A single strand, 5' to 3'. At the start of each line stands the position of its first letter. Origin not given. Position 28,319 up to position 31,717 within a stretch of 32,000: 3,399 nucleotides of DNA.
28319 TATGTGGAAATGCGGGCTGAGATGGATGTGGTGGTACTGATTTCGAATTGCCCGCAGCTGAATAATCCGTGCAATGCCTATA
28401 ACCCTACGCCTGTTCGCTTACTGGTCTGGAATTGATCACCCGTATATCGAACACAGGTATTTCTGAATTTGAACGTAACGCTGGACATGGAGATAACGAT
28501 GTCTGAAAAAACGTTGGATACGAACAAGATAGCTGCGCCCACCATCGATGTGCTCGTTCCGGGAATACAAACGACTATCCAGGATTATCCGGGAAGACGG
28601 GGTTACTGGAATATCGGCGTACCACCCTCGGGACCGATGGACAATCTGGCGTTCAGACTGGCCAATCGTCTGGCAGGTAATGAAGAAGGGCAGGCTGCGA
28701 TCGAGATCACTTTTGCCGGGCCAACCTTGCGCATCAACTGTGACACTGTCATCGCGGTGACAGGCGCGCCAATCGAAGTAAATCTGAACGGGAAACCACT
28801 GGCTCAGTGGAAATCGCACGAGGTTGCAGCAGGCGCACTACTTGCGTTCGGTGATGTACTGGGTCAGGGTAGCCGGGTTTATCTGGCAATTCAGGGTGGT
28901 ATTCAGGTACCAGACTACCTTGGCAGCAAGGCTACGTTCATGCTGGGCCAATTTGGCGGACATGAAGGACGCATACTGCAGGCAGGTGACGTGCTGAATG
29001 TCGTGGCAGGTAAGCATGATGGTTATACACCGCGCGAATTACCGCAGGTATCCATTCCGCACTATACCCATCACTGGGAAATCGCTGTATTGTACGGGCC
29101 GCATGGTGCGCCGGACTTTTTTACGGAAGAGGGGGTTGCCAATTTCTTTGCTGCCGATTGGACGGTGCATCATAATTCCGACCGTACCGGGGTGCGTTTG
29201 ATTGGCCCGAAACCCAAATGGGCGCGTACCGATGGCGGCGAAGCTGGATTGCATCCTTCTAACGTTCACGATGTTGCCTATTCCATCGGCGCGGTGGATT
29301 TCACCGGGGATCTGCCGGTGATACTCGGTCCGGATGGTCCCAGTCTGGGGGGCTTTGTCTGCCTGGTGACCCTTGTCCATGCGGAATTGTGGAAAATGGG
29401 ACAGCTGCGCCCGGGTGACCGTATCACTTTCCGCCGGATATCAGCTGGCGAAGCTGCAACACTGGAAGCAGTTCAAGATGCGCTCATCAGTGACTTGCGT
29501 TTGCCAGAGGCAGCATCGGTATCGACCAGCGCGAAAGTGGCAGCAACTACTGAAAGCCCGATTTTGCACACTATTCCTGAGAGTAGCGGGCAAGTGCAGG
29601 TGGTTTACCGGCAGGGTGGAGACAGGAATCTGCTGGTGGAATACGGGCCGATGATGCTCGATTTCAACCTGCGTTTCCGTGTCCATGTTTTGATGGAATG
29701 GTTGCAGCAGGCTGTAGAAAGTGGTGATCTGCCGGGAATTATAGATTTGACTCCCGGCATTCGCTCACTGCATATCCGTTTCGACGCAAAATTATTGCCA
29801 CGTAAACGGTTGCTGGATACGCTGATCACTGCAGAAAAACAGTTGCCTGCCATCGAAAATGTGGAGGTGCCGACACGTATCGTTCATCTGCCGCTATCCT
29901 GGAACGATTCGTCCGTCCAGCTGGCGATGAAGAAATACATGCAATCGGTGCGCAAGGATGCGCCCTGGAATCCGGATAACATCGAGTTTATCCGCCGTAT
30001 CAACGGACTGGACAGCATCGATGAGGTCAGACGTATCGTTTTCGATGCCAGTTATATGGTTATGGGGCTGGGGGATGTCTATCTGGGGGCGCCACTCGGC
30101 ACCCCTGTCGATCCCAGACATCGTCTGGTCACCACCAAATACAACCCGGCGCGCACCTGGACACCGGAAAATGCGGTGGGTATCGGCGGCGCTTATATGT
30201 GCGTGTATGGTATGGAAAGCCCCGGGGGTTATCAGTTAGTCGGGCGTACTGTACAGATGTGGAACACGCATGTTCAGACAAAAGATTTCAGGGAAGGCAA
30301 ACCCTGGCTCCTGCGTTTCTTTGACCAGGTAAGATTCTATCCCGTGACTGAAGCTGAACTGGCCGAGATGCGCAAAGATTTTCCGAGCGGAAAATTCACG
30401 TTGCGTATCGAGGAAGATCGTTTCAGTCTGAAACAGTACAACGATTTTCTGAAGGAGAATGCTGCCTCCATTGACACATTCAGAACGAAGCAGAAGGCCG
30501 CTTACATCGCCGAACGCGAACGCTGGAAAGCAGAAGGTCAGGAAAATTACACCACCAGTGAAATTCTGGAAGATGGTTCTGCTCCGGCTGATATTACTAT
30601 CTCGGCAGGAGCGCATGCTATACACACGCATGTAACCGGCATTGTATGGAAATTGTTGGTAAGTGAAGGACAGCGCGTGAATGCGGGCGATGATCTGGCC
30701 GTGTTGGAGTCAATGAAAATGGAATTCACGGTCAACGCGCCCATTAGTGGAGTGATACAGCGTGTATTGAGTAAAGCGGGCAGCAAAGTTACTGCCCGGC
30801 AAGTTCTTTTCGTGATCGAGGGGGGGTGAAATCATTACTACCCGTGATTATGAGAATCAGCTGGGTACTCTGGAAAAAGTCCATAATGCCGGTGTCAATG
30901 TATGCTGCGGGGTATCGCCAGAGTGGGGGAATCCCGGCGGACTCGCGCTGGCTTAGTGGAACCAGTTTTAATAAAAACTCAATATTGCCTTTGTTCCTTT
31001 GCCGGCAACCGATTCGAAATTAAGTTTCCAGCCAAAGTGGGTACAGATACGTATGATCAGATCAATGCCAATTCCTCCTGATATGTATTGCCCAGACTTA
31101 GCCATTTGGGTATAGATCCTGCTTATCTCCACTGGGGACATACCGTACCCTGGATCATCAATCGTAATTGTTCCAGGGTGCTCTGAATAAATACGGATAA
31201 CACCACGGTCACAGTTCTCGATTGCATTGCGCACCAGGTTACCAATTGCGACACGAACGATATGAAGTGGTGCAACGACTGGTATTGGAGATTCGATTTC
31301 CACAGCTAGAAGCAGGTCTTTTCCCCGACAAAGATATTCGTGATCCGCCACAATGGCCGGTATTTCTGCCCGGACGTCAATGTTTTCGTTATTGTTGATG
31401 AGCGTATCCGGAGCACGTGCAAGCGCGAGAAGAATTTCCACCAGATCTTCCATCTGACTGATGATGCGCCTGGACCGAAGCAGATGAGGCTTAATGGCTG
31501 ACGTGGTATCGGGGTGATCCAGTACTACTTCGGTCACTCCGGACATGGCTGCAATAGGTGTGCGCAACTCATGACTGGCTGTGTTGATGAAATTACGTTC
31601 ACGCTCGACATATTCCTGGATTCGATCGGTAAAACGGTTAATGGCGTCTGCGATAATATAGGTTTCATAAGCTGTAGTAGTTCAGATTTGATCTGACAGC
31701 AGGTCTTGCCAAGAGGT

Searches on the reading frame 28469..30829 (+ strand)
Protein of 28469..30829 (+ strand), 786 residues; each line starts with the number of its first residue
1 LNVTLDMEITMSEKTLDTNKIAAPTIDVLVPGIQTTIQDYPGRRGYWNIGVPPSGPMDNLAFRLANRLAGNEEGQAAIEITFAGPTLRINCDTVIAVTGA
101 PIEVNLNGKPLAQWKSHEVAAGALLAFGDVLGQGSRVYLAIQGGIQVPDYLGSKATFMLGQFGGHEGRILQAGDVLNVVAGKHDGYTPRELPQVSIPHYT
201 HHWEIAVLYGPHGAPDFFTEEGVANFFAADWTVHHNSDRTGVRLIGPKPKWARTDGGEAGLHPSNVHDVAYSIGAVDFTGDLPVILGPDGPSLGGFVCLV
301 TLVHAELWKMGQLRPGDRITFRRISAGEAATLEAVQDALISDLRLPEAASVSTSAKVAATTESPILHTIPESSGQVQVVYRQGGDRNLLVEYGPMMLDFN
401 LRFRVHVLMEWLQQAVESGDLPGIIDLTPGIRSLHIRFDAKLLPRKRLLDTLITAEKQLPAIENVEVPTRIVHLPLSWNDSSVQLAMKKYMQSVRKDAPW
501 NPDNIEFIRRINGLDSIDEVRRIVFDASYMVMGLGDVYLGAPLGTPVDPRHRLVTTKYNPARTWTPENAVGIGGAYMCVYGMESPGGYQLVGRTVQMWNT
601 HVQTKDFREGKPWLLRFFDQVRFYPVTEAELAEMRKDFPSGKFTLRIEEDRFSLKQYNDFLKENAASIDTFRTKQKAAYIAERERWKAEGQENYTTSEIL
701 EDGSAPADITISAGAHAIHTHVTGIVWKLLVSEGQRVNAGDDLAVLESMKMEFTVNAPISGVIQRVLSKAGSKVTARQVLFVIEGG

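Call 4: search_protein_families(library=pfam, proteins=[window:28469-30829:+])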
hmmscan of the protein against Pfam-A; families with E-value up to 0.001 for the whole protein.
window:28469-30829:+ (786 aa): 6 families
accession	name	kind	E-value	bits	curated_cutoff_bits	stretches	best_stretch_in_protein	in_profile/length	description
PF02626.20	CT_A_B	-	8.8e-96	321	25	1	49-322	1-260/261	Carboxyltransferase domain, subdomain A and B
PF02682.21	CT_C_D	-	1.3e-37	129.8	22.1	1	380-603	3-197/202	Carboxyltransferase domain, subdomain C and D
PF00364.28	Biotin_lipoyl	-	1.8e-15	57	22.1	1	722-783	12-73/73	Biotin-requiring enzyme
PF13533.13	Biotin_lipoyl_2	-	1.2e-05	25.4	29.8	0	719-747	4-32/32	Biotin-lipoyl like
PF13437.12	HlyD_3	-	2.8e-05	25.2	22.2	0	754-784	1-31/106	HlyD family secretion protein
PF16576.10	HlyD_D23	-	0.00019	21.3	30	0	716-750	20-55/214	Barrel-sandwich domain of CusB or HlyD membrane-fusion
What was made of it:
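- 28469..30829 (+): Guanidine carboxylase paralog without a biotin carboxylase domain (carboxyltransferase plus biotinyl carrier). Public gene calls start it at about 28487 or 28499. Pfam finds CT_A_B, CT_C_D and Biotin_lipoyl only (call 4).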

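Call 40: search_protein_families(library=ncbifam, proteins=[window:28469-30829:+])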
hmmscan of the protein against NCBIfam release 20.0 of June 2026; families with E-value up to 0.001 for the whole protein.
window:28469-30829:+ (786 aa): 26 families (the best 25 are shown)
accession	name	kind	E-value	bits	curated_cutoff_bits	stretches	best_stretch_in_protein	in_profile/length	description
TIGR02712.1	urea_carbox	equivalog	0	1135.5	1303.85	1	10-784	433-1201/1201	urea carboxylase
TIGR00724.1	urea_amlyse_rel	domain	1.9e-95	319.6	230.2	1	25-344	1-308/315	5-oxoprolinase/urea amidolyase family protein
NF045499.1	PxpC_5OPro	equivalog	1.4e-43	149.3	500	1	27-342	3-301/306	5-oxoprolinase subunit PxpC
NF006761.0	PRK09282.1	domain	9.9e-15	54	402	1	679-784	492-590/591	pyruvate carboxylase subunit B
NF006079.0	PRK08225.1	equivalog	2.9e-14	52.9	95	1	717-784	3-70/70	acetyl-CoA carboxylase biotin carboxyl carrier protein subunit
TIGR01108.1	oadA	equivalog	6e-14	51.4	756.5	1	694-780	496-582/582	sodium-extruding oxaloacetate decarboxylase subunit alpha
NF004173.0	PRK05641.1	equivalog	2.7e-13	50.8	199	1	704-780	73-149/153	putative acetyl-CoA carboxylase biotin carboxyl carrier protein subunit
NF009554.0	PRK12999.1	equivalog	4.9e-13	47.8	965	1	716-784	1078-1146/1147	pyruvate carboxylase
NF004547.1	PRK05889.1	equivalog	6e-13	48.8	75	1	718-783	5-70/71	biotin/lipoyl-binding carrier protein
NF010643.0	PRK14040.1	subfamily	1.2e-12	47.1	892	1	688-783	524-594/595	oxaloacetate decarboxylase subunit alpha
TIGR01235.1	pyruv_carbox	equivalog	4.3e-12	44.4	1114.45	1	716-784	1075-1143/1143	pyruvate carboxylase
NF005117.0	PRK06549.1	equivalog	3.7e-10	40.5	159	1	703-783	50-129/130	acetyl-CoA carboxylase biotin carboxyl carrier protein subunit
TIGR00370.1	TIGR00370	equivalog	1.3e-09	37.8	145.55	1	551-623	135-201/202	5-oxoprolinase subunit PxpB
NF010645.0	PRK14042.1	equivalog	1.7e-09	37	1182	1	713-784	523-594/596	pyruvate carboxylase subunit B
NF047903.1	MmDecMmdC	equivalog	1.7e-07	31.7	200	1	706-781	54-129/132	methylmalonyl-CoA decarboxylase subunit gamma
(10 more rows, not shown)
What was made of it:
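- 28469..30829 (+): It matches TIGR02712 positions 433-1201 at 1135 bits, below the 1304 cut-off (call 40).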

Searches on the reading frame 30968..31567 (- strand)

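Call 4: search_protein_families(library=pfam, proteins=[window:30968-31567:-])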
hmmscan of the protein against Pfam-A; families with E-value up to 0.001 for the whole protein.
window:30968-31567:- (199 aa): 2 families
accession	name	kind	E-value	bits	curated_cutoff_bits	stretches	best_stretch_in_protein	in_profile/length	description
PF02518.31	HATPase_c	-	7.1e-09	36.5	26.4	1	105-197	7-106/111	Histidine kinase-, DNA gyrase B-, and HSP90-like ATPase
PF00512.31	HisKA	-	7.6e-05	23.1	26.9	1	1-52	13-63/66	His Kinase A (phospho-acceptor) domain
